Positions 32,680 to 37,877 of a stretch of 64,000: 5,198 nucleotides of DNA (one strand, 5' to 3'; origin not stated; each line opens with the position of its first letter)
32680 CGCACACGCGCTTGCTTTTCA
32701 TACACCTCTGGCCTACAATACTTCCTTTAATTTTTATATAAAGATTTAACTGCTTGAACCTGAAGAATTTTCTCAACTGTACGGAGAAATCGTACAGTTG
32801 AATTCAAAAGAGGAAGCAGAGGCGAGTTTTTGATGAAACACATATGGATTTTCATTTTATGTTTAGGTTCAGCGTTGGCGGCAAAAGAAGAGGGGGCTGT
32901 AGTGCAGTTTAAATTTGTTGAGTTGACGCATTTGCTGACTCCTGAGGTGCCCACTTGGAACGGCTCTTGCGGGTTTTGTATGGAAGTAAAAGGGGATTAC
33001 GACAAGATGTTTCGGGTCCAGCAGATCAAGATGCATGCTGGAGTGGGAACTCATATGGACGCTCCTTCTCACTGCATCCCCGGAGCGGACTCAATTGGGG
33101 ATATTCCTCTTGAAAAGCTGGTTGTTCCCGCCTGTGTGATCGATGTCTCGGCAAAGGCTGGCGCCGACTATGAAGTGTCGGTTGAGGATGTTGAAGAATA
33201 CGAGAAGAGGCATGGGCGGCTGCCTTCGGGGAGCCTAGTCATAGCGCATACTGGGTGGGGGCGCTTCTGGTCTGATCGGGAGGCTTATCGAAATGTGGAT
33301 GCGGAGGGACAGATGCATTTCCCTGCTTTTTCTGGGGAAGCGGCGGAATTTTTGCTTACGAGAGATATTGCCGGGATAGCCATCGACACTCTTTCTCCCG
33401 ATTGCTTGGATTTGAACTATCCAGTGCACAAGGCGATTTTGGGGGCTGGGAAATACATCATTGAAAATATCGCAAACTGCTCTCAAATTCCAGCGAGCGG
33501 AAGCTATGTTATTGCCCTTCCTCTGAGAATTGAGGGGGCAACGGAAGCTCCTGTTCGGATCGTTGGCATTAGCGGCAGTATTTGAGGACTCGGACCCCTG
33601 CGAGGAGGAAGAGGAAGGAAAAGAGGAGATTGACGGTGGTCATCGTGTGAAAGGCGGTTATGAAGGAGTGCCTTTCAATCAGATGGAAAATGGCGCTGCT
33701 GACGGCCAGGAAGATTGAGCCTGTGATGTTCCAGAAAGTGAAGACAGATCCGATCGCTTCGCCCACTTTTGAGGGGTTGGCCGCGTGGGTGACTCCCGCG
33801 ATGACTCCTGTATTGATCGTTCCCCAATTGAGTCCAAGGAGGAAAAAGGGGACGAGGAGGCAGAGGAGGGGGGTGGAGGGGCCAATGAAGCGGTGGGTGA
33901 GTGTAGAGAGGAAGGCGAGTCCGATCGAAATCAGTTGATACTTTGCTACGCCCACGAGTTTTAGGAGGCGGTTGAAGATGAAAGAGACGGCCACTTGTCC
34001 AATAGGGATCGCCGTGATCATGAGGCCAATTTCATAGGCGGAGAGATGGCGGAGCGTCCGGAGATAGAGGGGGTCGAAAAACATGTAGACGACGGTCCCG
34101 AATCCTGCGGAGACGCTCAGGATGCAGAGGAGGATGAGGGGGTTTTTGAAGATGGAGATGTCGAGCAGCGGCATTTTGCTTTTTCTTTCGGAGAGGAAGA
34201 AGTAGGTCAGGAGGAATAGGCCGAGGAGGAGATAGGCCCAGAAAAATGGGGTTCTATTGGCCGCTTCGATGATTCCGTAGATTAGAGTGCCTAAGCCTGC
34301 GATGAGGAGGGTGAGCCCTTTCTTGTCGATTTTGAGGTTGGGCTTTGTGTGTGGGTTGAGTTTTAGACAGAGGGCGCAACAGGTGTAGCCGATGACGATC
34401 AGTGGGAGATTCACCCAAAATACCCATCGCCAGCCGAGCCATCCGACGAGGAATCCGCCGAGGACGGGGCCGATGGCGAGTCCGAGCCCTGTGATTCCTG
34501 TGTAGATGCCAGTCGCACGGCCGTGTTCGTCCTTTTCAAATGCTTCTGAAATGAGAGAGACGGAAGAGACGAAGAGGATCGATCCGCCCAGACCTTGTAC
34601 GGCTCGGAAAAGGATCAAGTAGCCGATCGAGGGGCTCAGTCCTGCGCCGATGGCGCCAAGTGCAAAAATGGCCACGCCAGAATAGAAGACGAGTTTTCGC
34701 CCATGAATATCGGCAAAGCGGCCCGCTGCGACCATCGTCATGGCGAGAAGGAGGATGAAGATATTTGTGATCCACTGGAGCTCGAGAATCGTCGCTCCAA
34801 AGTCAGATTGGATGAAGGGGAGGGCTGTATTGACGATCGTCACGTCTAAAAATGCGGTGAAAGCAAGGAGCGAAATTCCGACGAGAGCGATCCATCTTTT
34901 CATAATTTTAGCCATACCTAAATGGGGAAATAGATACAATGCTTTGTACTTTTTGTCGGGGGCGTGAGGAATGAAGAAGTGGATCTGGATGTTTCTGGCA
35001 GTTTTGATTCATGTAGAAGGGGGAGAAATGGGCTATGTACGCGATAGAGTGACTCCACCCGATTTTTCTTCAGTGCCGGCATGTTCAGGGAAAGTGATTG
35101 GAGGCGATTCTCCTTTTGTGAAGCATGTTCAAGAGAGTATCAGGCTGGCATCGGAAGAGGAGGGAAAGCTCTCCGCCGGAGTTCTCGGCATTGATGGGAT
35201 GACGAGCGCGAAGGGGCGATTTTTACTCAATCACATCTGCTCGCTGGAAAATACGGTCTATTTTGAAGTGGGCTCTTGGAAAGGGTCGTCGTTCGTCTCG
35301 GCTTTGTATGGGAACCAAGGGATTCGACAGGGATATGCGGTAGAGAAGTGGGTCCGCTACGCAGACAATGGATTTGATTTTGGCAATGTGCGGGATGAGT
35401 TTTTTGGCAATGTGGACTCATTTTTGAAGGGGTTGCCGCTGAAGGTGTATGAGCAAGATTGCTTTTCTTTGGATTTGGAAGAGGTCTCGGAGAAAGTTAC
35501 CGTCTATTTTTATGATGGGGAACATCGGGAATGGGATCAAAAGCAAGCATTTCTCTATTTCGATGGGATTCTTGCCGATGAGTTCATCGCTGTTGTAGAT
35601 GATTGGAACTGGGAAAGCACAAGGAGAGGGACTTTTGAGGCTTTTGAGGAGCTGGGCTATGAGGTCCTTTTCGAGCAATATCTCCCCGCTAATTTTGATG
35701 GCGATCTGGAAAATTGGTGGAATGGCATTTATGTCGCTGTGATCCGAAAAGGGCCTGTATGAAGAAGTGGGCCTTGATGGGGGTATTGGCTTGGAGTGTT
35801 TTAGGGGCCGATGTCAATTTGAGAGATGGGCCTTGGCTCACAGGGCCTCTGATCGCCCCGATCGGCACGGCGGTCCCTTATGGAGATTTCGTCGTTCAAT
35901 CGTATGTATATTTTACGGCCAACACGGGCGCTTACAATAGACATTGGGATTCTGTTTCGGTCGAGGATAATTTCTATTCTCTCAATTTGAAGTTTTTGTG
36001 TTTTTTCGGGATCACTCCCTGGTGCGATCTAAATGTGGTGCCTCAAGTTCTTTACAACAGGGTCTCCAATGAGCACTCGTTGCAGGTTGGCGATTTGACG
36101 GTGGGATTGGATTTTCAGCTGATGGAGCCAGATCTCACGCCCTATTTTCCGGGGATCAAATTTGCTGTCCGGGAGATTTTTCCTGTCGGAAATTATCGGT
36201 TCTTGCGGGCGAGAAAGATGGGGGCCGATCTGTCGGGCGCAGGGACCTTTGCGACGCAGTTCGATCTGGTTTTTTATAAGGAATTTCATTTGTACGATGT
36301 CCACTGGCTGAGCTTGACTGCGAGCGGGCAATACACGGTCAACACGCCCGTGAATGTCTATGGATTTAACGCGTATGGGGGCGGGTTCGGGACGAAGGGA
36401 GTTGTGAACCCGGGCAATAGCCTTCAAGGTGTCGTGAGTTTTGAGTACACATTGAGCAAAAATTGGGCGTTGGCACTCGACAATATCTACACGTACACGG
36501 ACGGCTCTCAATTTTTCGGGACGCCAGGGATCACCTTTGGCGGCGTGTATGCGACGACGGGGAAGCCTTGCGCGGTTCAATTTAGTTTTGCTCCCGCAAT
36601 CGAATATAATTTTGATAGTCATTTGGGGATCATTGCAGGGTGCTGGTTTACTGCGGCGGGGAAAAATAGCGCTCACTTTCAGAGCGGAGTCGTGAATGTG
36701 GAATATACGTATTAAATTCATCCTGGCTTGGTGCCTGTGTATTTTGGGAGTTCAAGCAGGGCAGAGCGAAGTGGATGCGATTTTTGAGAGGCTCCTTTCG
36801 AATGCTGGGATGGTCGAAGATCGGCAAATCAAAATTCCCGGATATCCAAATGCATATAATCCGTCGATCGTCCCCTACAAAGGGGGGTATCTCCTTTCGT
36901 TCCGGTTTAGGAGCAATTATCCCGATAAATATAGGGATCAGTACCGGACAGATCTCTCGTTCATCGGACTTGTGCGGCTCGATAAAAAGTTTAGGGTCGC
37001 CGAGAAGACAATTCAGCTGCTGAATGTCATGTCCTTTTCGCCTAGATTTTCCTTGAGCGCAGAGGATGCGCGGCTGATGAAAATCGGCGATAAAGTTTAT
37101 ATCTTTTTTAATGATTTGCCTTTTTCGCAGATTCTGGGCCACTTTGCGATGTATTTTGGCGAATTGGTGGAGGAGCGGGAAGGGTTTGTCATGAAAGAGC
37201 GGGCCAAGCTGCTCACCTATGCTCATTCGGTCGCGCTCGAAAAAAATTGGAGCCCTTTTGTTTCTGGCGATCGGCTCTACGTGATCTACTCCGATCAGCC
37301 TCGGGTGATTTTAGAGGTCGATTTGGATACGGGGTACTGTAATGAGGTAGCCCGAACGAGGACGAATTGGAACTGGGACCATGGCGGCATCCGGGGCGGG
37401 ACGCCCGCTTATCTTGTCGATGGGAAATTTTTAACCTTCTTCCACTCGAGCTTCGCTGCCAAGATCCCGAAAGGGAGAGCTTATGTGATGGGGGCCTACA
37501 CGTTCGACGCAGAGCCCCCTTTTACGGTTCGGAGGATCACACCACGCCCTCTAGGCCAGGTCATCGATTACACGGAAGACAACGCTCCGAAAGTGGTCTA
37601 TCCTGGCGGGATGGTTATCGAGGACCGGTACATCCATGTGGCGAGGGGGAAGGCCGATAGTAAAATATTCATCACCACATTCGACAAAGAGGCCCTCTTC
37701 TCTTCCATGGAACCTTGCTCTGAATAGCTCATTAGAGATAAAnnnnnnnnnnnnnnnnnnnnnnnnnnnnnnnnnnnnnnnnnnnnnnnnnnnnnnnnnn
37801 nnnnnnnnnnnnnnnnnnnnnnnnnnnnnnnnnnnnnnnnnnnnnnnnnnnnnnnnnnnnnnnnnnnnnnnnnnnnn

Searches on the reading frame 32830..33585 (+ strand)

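Call 45: search_protein_families(library=pfam, proteins=[window:32830-33585:+], max_evalue=0.0001)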
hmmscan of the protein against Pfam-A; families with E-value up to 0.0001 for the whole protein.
window:32830-33585:+ (251 aa): 1 family
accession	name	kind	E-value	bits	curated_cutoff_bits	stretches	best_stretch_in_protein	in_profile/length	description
PF04199.19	Cyclase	-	1.2e-39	136.2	23.1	1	30-191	1-141/142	Putative cyclase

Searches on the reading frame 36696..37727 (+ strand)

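Call 23: search_protein_families(library=ncbifam, proteins=[window:36696-37727:+], max_evalue=1e-10)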
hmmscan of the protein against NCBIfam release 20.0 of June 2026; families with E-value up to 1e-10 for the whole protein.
window:36696-37727:+ (343 aa): 0 families

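Call 45: search_protein_families(library=pfam, proteins=[window:36696-37727:+], max_evalue=0.0001)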
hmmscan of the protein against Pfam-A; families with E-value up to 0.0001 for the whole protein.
window:36696-37727:+ (343 aa): 1 family
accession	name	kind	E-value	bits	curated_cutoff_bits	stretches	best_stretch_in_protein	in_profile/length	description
PF04041.19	Glyco_hydro_130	-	1.6e-07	31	26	1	52-335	34-315/320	beta-1,4-mannooligosaccharide phosphorylase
